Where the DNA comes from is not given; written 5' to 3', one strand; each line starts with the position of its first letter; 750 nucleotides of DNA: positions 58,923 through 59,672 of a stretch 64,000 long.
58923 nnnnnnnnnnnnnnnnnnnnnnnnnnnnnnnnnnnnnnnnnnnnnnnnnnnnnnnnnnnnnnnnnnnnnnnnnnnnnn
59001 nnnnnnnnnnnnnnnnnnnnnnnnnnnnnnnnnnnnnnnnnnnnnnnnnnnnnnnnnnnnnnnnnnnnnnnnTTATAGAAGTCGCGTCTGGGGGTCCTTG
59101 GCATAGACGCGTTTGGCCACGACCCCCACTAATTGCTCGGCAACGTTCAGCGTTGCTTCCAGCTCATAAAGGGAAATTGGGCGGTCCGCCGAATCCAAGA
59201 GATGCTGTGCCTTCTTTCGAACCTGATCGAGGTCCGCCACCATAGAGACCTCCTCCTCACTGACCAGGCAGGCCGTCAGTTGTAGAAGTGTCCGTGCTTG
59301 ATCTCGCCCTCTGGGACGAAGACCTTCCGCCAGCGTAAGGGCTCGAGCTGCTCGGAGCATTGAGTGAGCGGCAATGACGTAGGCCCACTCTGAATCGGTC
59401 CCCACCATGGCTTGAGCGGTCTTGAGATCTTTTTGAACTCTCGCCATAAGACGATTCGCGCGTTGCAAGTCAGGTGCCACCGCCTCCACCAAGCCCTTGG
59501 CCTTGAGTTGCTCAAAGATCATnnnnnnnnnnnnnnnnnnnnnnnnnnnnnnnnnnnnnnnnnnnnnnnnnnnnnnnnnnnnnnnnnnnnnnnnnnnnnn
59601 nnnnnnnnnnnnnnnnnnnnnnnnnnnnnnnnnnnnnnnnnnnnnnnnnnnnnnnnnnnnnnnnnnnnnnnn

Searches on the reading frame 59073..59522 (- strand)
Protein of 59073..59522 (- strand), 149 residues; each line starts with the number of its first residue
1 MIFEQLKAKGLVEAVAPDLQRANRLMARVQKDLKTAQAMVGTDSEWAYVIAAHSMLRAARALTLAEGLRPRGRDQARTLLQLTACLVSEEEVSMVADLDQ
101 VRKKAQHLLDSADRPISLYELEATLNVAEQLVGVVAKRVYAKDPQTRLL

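Call 7: search_protein_families(library=pfam, proteins=[window:59073-59522:-], max_evalue=1)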
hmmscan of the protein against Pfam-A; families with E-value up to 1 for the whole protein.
window:59073-59522:- (149 aa): 2 families
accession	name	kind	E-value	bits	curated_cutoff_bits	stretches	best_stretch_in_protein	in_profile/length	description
PF05168.19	HEPN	-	0.0021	18.6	22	1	24-135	3-114/117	HEPN domain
PF07139.16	SPATS2-like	-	0.058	13.5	25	1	79-112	198-230/309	Spermatogenesis-associated serine-rich protein 2-like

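Call 25: find_homologous_proteins(query=window:59076-59522:-, max_evalue=0.001)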
Query window:59076-59522:- (149 aa): 136 proteins with E <= 0.001 among 378 candidates; the best 120 are listed.
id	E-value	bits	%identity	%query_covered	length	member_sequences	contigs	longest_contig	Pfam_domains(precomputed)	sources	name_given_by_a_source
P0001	1.3e-85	302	100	100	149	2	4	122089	-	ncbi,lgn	-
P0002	3.3e-78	278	92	100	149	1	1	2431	-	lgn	-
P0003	4.1e-78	278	92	100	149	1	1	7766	-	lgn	-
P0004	4.5e-78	277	92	100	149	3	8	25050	-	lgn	-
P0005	1.9e-77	275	91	100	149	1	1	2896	-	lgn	-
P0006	5.8e-75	267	85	100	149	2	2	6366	PF05168.20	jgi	jgi:hypothetical protein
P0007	1.2e-72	260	85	100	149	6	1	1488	-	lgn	-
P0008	3.4e-70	252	83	100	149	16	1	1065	-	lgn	-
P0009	7.5e-70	251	80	100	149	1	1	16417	PF05168.20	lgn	-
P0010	1.1e-69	250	82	100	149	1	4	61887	-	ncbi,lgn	ncbi:MAG: hypothetical protein ACE5IQ_03950 [Candidatus Methylomirabilales bacterium]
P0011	3.3e-69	249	79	100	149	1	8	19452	-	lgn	-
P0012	4.7e-69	248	81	100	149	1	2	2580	PF05168.20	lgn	-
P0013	7.4e-69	248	83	100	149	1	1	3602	-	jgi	jgi:hypothetical protein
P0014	1.1e-66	241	80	100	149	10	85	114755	-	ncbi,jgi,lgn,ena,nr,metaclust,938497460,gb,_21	ncbi:MAG: hypothetical protein V3R69_05435 [candidate division NC10 bacterium]|jgi:hypothetical prot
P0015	3.3e-66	239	79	100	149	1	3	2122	-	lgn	-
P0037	2.4e-53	198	66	100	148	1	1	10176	PF05168.20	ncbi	-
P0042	1.3e-31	127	47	100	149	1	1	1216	PF05168.20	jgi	jgi:HEPN domain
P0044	5.1e-31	125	45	100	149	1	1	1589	PF05168.20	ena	-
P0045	5.7e-31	125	44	100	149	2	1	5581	PF05168.20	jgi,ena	jgi:uncharacterized protein (UPF0332 family)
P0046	7.4e-31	125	45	100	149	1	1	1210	PF05168.20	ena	-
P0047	8.3e-31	125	46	100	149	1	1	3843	PF05168.20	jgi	jgi:uncharacterized protein (UPF0332 family)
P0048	8.4e-31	125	44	100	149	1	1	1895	PF05168.20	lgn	-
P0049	9.4e-31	125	46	100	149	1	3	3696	PF05168.20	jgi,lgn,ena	-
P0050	1.2e-30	124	46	100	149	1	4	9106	PF05168.20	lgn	-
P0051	1.3e-30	124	46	100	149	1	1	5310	PF05168.20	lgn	-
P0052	1.4e-30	124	45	100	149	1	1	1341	PF05168.20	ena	-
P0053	1.5e-30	124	44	100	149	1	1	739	PF05168.20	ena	-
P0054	1.5e-30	124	45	100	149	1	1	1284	PF05168.20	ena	-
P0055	1.7e-30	124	46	100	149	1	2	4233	PF05168.20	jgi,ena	-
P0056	1.8e-30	124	45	100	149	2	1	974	PF05168.20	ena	-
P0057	2.0e-30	123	45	100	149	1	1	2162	PF05168.20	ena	-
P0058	2.1e-30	123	46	97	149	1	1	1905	PF05168.20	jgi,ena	-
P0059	2.4e-30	123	46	100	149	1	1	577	PF05168.20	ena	-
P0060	2.4e-30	123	46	100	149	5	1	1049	PF05168.20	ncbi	-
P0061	2.5e-30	123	44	100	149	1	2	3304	PF05168.20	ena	-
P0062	2.5e-30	123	45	100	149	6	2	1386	PF05168.20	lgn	-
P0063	3.0e-30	123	46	100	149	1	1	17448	PF05168.20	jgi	jgi:uncharacterized protein (UPF0332 family)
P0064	3.1e-30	123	44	100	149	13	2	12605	PF05168.20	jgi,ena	-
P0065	3.1e-30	123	44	100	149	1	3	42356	PF05168.20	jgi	jgi:HEPN domain-containing protein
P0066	3.6e-30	123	45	100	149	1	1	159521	PF05168.20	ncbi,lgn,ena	-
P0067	4.4e-30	122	46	100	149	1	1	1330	PF05168.20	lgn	-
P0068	4.5e-30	122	44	100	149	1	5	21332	PF05168.20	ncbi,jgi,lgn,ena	jgi:hypothetical protein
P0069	5.0e-30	122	45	100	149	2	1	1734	PF05168.20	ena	-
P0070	5.1e-30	122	45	100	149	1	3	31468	PF05168.20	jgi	jgi:uncharacterized protein (UPF0332 family)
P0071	5.4e-30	122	45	100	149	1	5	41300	PF05168.20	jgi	jgi:uncharacterized protein (UPF0332 family)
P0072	5.8e-30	122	44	100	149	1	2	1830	PF05168.20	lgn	-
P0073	7.1e-30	122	44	100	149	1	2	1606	PF05168.20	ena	-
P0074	7.1e-30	122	45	100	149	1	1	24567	PF05168.20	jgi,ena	-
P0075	7.3e-30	122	44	100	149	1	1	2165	PF05168.20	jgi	-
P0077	9.3e-30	121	44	100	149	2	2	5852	PF05168.20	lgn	-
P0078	9.6e-30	121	44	100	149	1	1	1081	PF05168.20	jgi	jgi:uncharacterized protein (UPF0332 family)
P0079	1.4e-29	121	44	100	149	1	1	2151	PF05168.20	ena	-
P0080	1.6e-29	121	44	100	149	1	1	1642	PF05168.20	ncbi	-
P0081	1.6e-29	121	43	100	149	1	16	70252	PF05168.20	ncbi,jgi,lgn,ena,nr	ncbi:MAG: hypothetical protein A3G35_21235 [candidate division NC10 bacterium RIFCSPLOWO2_12_FULL_66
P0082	1.7e-29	120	43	100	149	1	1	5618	PF05168.20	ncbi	-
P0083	1.8e-29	120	43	100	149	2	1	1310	PF05168.20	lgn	-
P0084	1.9e-29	120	43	100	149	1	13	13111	PF05168.20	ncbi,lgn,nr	ncbi:MAG: HEPN domain-containing protein [candidate division NC10 bacterium]|nr:HEPN domain-containi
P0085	2.0e-29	120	43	100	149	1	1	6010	PF05168.20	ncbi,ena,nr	ncbi:MAG: HEPN domain-containing protein [candidate division NC10 bacterium]|nr:HEPN domain-containi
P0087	2.3e-29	120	42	100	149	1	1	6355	PF05168.20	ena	-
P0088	2.3e-29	120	43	100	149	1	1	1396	PF05168.20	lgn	-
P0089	2.4e-29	120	44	100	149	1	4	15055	PF05168.20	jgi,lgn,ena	jgi:uncharacterized protein (UPF0332 family)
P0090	2.5e-29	120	43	100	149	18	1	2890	PF05168.20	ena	-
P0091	3.4e-29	119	44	100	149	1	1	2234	PF05168.20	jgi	jgi:uncharacterized protein (UPF0332 family)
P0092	3.6e-29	119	43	100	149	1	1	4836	PF05168.20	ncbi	-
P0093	4.2e-29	119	44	100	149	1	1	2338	PF05168.20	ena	-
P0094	4.9e-29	119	42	100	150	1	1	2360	PF05168.20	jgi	jgi:uncharacterized protein (UPF0332 family)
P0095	6.4e-29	119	43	100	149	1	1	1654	PF05168.20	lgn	-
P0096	6.4e-29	119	44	100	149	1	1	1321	PF05168.20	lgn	-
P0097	6.6e-29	119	43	100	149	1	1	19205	PF05168.20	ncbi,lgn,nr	ncbi:MAG: HEPN domain-containing protein [candidate division NC10 bacterium]|nr:HEPN domain-containi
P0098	7.4e-29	118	44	100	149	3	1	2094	PF05168.20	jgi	-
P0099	7.5e-29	118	43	100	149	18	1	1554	PF05168.20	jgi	jgi:HEPN domain-containing protein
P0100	8.8e-29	118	42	100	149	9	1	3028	PF05168.20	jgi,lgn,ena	-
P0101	8.9e-29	118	43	100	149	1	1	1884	PF05168.20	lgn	-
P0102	8.9e-29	118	44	100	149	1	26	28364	PF05168.20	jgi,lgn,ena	jgi:uncharacterized protein (UPF0332 family)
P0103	1.0e-28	118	42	100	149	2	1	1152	PF05168.20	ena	-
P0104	1.2e-28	118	45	100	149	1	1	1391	PF05168.20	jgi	jgi:uncharacterized protein (UPF0332 family)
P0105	1.3e-28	118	43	100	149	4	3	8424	PF05168.20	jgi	jgi:uncharacterized protein (UPF0332 family)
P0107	1.6e-28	117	43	100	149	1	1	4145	PF05168.20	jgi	jgi:uncharacterized protein (UPF0332 family)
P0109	2.4e-28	117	42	100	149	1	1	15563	PF05168.20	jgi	-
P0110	2.4e-28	117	44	100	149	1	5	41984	-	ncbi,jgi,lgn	-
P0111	2.4e-28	117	43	100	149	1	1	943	PF05168.20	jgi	jgi:uncharacterized protein (UPF0332 family)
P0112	2.5e-28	117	43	100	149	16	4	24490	-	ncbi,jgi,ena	ncbi:MAG: HEPN domain-containing protein [Planctomycetota bacterium]|jgi:hypothetical protein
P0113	2.8e-28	117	42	100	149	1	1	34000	PF05168.20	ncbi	-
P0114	3.0e-28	116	42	100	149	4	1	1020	PF05168.20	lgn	-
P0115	3.3e-28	116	44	100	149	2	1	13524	PF05168.20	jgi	jgi:uncharacterized protein (UPF0332 family)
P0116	3.5e-28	116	42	100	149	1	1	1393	PF05168.20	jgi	jgi:hypothetical protein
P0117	6.0e-28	115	42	100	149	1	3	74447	PF05168.20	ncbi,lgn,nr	ncbi:MAG TPA: HEPN domain-containing protein [Candidatus Methylomirabilis sp.]|nr:HEPN domain-contai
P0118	6.9e-28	115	43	100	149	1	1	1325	PF05168.20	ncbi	-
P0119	8.4e-28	115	43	100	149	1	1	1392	PF05168.20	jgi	jgi:uncharacterized protein (UPF0332 family)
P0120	9.8e-28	115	42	100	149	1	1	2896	PF05168.20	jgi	jgi:uncharacterized protein (UPF0332 family)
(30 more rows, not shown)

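Call 26: find_encoding_contigs(protein=P0081, flank=3500, max_places=3)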
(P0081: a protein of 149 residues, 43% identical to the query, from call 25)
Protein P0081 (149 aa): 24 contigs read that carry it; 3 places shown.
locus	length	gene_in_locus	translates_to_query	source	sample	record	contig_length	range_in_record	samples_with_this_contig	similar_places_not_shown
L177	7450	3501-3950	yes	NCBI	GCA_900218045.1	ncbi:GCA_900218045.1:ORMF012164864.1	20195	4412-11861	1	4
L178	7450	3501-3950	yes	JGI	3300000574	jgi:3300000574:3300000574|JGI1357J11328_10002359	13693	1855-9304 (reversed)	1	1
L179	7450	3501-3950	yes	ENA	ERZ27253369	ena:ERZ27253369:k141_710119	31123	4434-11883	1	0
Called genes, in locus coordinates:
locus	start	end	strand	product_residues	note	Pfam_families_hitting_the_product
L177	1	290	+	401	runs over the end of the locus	PF02417:Chromate_transp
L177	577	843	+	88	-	PF00037:Fer4 (weak), PF12797:Fer4_2 (faint), PF13237:Fer4_10 (weak), PF12838:Fer4_7 (faint), PF13187:Fer4_9 (weak)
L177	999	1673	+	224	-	PF04474:DUF554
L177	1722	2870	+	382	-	PF07690:MFS_1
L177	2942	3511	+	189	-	-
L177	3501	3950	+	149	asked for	PF05168:HEPN (weak)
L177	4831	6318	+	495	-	PF00171:Aldedh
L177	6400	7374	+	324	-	PF02423:OCD_Mu_crystall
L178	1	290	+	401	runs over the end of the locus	PF02417:Chromate_transp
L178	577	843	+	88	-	PF00037:Fer4 (weak), PF12797:Fer4_2 (faint), PF13237:Fer4_10 (weak), PF12838:Fer4_7 (faint), PF13187:Fer4_9 (weak)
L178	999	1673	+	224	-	PF04474:DUF554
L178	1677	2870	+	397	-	PF07690:MFS_1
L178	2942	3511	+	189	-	-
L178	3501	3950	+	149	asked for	PF05168:HEPN (weak)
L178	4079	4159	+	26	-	-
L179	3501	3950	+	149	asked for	PF05168:HEPN (weak)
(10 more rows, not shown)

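Call 27: find_encoding_contigs(protein=P0066, flank=3500, max_places=2)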
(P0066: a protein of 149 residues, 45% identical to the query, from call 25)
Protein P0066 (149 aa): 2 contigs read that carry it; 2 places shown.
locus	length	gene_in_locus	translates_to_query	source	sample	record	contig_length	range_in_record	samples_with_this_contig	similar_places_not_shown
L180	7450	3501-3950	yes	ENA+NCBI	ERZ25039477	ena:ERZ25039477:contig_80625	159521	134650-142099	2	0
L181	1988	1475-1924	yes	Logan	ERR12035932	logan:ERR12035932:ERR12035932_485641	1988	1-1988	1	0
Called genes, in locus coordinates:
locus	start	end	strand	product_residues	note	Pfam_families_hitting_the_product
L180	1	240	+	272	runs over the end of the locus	PF05552:MS_channel_1st_1 (weak), PF00924:MS_channel_2nd, PF21082:MS_channel_3rd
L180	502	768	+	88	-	PF00037:Fer4 (weak), PF12797:Fer4_2 (faint), PF13183:Fer4_8 (faint), PF13237:Fer4_10 (weak), PF14843:GF_recep_IV (weak), PF12837:Fer4_6 (faint), PF12838:Fer4_7 (weak), PF13187:Fer4_9, +1 more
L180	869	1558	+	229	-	PF04474:DUF554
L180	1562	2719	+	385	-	PF07690:MFS_1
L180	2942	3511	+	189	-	-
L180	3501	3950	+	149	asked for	PF05168:HEPN (weak)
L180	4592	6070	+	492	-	PF00171:Aldedh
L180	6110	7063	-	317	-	PF00389:2-Hacid_dh, PF02826:2-Hacid_dh_C, PF03446:NAD_binding_2 (weak)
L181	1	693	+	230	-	?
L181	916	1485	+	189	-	-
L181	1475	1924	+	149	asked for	PF05168:HEPN (weak)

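Call 28: find_encoding_contigs(protein=P0112, flank=3500, max_places=2)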
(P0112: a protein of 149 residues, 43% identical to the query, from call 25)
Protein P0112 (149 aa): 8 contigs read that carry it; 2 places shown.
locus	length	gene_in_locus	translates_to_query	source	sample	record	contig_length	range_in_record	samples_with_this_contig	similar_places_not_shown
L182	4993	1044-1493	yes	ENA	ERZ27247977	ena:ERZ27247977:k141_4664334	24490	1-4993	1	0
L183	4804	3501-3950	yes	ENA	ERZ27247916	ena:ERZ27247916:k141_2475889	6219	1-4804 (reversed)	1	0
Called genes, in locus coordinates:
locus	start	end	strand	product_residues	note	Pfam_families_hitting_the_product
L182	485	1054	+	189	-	-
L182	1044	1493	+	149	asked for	-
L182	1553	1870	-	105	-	-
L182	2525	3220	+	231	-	PF06835:LptC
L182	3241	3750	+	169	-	PF03968:LptD_N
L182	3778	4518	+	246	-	PF00005:ABC_tran, PF13304:AAA_21 (faint)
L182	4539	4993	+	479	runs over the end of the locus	PF00309:Sigma54_AID, PF04963:Sigma54_CBD, PF04552:Sigma54_DBD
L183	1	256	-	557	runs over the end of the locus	?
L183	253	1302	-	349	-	PF03480:DctP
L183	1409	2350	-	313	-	PF16811:TAtT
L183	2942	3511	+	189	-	-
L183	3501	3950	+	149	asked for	-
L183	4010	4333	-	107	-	-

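Call 29: find_encoding_contigs(protein=P0037, flank=3500, max_places=2)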
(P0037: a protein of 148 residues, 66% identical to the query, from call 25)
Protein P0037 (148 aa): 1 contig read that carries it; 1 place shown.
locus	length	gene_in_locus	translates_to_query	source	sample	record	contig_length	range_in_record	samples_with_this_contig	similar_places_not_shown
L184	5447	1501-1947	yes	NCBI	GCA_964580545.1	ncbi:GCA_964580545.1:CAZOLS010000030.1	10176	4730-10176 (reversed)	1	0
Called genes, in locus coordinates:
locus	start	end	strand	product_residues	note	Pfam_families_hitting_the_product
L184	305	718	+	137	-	-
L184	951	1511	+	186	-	PF12840:HTH_20 (weak), PF25212:HVO_A0114 (weak)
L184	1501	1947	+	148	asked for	PF05168:HEPN (weak)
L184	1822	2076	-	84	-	-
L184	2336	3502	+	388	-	-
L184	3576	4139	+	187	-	PF06835:LptC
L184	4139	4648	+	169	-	PF03968:LptD_N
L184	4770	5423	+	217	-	PF00005:ABC_tran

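Call 37: search_protein_families(library=ncbifam, proteins=[L177:4831-6315:+, L177:6400-7371:+, L180:4592-6067:+, window:59076-59522:-], max_evalue=0.00001)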
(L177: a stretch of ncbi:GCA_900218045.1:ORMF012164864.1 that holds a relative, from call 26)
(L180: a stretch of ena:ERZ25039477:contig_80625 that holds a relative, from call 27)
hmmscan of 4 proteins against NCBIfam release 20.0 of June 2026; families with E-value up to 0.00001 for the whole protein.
L177:4831-6315:+ (495 aa): 44 families (the best 25 are shown)
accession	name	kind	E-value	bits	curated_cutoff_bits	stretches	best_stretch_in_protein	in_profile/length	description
NF042993.1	AlphKGSA_gudD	equivalog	3.2e-171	570.3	770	1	3-481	2-480/481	alpha-ketoglutaric semialdehyde dehydrogenase GucD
NF052305.1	DioxValDhHalo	equivalog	7.3e-158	526.4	750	1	1-483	1-483/483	2,5-dioxovalerate dehydrogenase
TIGR02299.1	HpaE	equivalog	7.1e-149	496.5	638.35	1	6-482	2-477/488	5-carboxymethyl-2-hydroxymuconate semialdehyde dehydrogenase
TIGR01804.1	BADH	equivalog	5.5e-144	480.1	668.6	1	8-476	1-466/467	betaine-aldehyde dehydrogenase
NF009725.0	PRK13252.1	equivalog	1.2e-138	462.6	593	1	4-483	6-481/488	betaine-aldehyde dehydrogenase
NF045735.1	PaDhStyDPseudo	equivalog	4.1e-129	431.4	850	1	6-483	4-483/483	phenylacetaldehyde dehydrogenase StyD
NF002852.0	PRK03137.1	subfamily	2.7e-128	429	648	1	4-479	36-510/514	L-glutamate gamma-semialdehyde dehydrogenase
NF010000.0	PRK13473.1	subfamily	4.6e-124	414.7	615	1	6-462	4-454/475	aminobutyraldehyde dehydrogenase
TIGR01237.1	D1pyr5carbox2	equivalog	9.8e-122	407.3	659.65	1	4-479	32-507/511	L-glutamate gamma-semialdehyde dehydrogenase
NF045736.1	PaDhStyDRhodo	equivalog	2.4e-121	405.6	800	1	6-480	4-476/479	phenylacetaldehyde dehydrogenase StyD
TIGR01780.1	SSADH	subfamily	1.4e-118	396.6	646.35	1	26-477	3-448/448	succinate-semialdehyde dehydrogenase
NF040648.1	lactal_redase_Meth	equivalog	1.7e-117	393.3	650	1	8-481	2-462/463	lactaldehyde dehydrogenase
NF040792.1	glyc_ald_dh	equivalog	4.6e-116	388.6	760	1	6-486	2-478/488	D-glyceraldehyde dehydrogenase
NF008415.0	PRK11241.1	equivalog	7.2e-115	384.4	828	1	4-479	10-478/482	NADP-dependent succinate-semialdehyde dehydrogenase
NF050084.1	pip_6_carb_DH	equivalog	1.7e-112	376.8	730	1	32-491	8-470/475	L-piperidine-6-carboxylate dehydrogenase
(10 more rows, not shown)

L177:6400-7371:+ (324 aa): 13 families
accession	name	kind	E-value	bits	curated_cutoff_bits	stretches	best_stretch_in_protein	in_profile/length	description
TIGR02371.1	ala_DH_arch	equivalog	4.9e-62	209.9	409.15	1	5-322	2-322/325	alanine dehydrogenase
TIGR03944.1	dehyd_SbnB_fam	equivalog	6.8e-52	176.5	326.9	1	5-323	1-325/327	2,3-diaminopropionate biosynthesis protein SbnB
NF006379.0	PRK08618.1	equivalog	1.2e-51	176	417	2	6-226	2-218/326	ornithine cyclodeaminase family protein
NF004848.0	PRK06199.1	subfamily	3.6e-47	161.2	362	2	48-228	71-258/379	tyramine oxidase subunit B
NF006141.0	PRK08291.1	equivalog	7.5e-41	140.2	408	1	8-320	7-326/330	cyclodeaminase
NF004793.0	PRK06141.1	equivalog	6.7e-40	137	322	1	11-236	7-222/314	bifunctional Delta(1)-pyrroline-2-carboxylate/Delta(1)-piperideine-2-carboxylate reductase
TIGR02992.1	ectoine_eutC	equivalog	5.6e-38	130.8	471.65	1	11-320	7-323/326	ectoine utilization protein EutC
NF005762.1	PRK07589.1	equivalog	1.4e-30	106.4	350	1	39-321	39-317/334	ornithine cyclodeaminase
NF005603.0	PRK07340.1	equivalog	1.9e-29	102.9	266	1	17-205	15-198/307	delta(1)-pyrroline-2-carboxylate reductase family protein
NF045643.1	ImmsucRedBhcD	equivalog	8.7e-26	91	500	1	21-322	16-319/321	iminosuccinate reductase BhcD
NF005296.0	PRK06823.1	equivalog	1e-25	90.4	438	1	20-312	15-312/315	ornithine cyclodeaminase family protein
NF045512.1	PyrPipCarbRedLhpI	equivalog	3e-24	85.7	400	1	18-204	12-192/298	bifunctional Delta(1)-pyrroline-2-carboxylate/Delta(1)-piperideine-2-carboxylate reductase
NF005011.0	PRK06407.1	subfamily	3.8e-17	62.5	337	1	5-204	2-190/302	ornithine cyclodeaminase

L180:4592-6067:+ (492 aa): 43 families (the best 25 are shown)
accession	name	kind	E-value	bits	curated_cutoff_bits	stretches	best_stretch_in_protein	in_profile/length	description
NF042993.1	AlphKGSA_gudD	equivalog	8.5e-117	390.8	770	1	4-444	3-443/481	alpha-ketoglutaric semialdehyde dehydrogenase GucD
NF052305.1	DioxValDhHalo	equivalog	1.5e-108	363.8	750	1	1-447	1-446/483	2,5-dioxovalerate dehydrogenase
TIGR02299.1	HpaE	equivalog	4.4e-105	352.1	638.35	1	7-462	3-461/488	5-carboxymethyl-2-hydroxymuconate semialdehyde dehydrogenase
TIGR01804.1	BADH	equivalog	2.6e-99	332.8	668.6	1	8-442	1-434/467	betaine-aldehyde dehydrogenase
NF009725.0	PRK13252.1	equivalog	1.8e-93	313.6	593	1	4-479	6-480/488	betaine-aldehyde dehydrogenase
NF045735.1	PaDhStyDPseudo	equivalog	1.1e-90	304.6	850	1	6-480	4-483/483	phenylacetaldehyde dehydrogenase StyD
NF045736.1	PaDhStyDRhodo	equivalog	7.5e-88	295.2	800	1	8-475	6-474/479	phenylacetaldehyde dehydrogenase StyD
NF002852.0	PRK03137.1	subfamily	5.2e-87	292.8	648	1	4-442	36-472/514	L-glutamate gamma-semialdehyde dehydrogenase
NF010000.0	PRK13473.1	subfamily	5.5e-86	289.1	615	1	6-442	4-435/475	aminobutyraldehyde dehydrogenase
TIGR01780.1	SSADH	subfamily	1.8e-85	287.5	646.35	1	26-443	3-416/448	succinate-semialdehyde dehydrogenase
NF040792.1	glyc_ald_dh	equivalog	1e-84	285.3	760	1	6-442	2-436/488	D-glyceraldehyde dehydrogenase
NF006916.0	PRK09407.1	equivalog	1.2e-84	284.8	521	1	28-457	41-467/526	succinic semialdehyde dehydrogenase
NF007497.0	PRK10090.1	equivalog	3.5e-81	273.4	500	1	4-441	6-439/480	aldehyde dehydrogenase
NF008415.0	PRK11241.1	equivalog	2.1e-80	270.8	828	1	4-443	10-444/482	NADP-dependent succinate-semialdehyde dehydrogenase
TIGR03216.1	OH_muco_semi_DH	equivalog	2.6e-79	267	693.25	1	5-463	1-465/481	2-hydroxymuconic semialdehyde dehydrogenase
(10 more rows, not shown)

window:59076-59522:- (149 aa): 0 families

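Call 42: find_encoding_contigs(protein=P0117, flank=3000, max_places=2)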
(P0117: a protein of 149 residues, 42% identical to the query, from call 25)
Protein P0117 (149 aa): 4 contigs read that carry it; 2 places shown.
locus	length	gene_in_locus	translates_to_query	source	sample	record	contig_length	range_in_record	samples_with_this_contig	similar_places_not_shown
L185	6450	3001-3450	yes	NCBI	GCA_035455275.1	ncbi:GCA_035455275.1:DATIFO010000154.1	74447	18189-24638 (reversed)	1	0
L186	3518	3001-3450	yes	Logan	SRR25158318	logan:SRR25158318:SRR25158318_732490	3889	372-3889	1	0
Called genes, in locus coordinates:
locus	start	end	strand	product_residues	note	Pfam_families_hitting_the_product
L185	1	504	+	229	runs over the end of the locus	PF04474:DUF554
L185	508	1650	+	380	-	PF07690:MFS_1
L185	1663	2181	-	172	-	-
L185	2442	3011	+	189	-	PF25212:HVO_A0114 (weak)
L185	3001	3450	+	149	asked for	PF05168:HEPN (weak)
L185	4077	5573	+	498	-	PF00171:Aldedh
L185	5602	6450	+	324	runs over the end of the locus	PF02423:OCD_Mu_crystall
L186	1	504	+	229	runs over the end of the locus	PF04474:DUF554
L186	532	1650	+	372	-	PF07690:MFS_1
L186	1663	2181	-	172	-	-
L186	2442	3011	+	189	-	PF25212:HVO_A0114 (weak)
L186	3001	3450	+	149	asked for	PF05168:HEPN (weak)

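Call 43: find_encoding_contigs(protein=P0065, flank=3000, max_places=2)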
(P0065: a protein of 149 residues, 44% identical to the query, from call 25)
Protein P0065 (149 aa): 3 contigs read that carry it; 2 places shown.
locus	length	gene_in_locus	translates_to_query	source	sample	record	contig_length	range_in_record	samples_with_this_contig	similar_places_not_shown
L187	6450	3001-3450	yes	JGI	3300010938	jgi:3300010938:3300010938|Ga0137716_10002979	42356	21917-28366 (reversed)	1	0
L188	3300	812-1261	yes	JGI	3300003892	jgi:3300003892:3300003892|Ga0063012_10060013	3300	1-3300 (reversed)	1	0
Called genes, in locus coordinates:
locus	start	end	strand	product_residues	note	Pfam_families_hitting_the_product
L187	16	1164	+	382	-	PF07690:MFS_1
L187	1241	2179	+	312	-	PF00701:DHDPS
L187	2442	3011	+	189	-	PF12840:HTH_20 (weak)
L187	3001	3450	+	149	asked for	PF05168:HEPN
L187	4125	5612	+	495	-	PF00171:Aldedh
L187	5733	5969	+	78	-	-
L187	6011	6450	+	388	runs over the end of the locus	PF02771:Acyl-CoA_dh_N, PF02770:Acyl-CoA_dh_M, PF00441:Acyl-CoA_dh_1, PF08028:Acyl-CoA_dh_2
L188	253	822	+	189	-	PF12840:HTH_20 (weak)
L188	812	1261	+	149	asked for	PF05168:HEPN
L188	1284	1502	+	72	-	-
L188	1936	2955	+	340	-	-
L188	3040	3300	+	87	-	?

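Call 44: find_encoding_contigs(protein=P0110, flank=3000, max_places=2)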
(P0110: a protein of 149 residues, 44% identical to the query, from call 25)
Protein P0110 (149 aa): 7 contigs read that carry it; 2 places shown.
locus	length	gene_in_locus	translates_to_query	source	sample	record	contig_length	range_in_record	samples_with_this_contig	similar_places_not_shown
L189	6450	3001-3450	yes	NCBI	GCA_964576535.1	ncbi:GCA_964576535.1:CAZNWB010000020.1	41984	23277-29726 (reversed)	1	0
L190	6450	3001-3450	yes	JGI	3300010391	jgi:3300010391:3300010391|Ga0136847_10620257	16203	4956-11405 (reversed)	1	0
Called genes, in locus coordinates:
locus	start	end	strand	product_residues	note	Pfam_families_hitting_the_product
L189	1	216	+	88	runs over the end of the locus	PF00037:Fer4 (weak), PF12797:Fer4_2 (faint), PF12838:Fer4_7 (faint), PF13187:Fer4_9 (weak)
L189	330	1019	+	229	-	PF04474:DUF554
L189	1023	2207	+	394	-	PF07690:MFS_1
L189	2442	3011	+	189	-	PF25212:HVO_A0114 (weak)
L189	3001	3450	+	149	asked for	-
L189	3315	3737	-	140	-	-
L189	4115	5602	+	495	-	PF00171:Aldedh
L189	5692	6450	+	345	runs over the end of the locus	PF02423:OCD_Mu_crystall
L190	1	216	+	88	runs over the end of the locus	PF00037:Fer4 (weak), PF12797:Fer4_2 (faint), PF12838:Fer4_7 (faint), PF13187:Fer4_9 (weak)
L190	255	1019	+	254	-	PF04474:DUF554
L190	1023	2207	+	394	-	PF07690:MFS_1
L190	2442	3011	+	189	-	PF25212:HVO_A0114 (weak)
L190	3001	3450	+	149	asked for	-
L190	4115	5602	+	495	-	PF00171:Aldedh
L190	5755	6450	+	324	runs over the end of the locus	PF02423:OCD_Mu_crystall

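Call 45: find_encoding_contigs(protein=P0113, flank=3000, max_places=2)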
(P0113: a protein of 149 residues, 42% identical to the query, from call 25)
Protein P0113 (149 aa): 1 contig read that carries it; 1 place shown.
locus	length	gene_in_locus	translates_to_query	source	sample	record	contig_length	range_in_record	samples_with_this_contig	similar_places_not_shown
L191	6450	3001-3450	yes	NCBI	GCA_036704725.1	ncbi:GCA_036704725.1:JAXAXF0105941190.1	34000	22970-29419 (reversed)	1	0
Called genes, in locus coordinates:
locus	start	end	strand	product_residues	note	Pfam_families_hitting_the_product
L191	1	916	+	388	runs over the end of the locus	PF07690:MFS_1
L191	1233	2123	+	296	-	PF00701:DHDPS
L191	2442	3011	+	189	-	PF25212:HVO_A0114 (faint)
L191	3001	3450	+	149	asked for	PF05168:HEPN (weak)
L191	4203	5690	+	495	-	PF00171:Aldedh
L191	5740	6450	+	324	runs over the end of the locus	PF02423:OCD_Mu_crystall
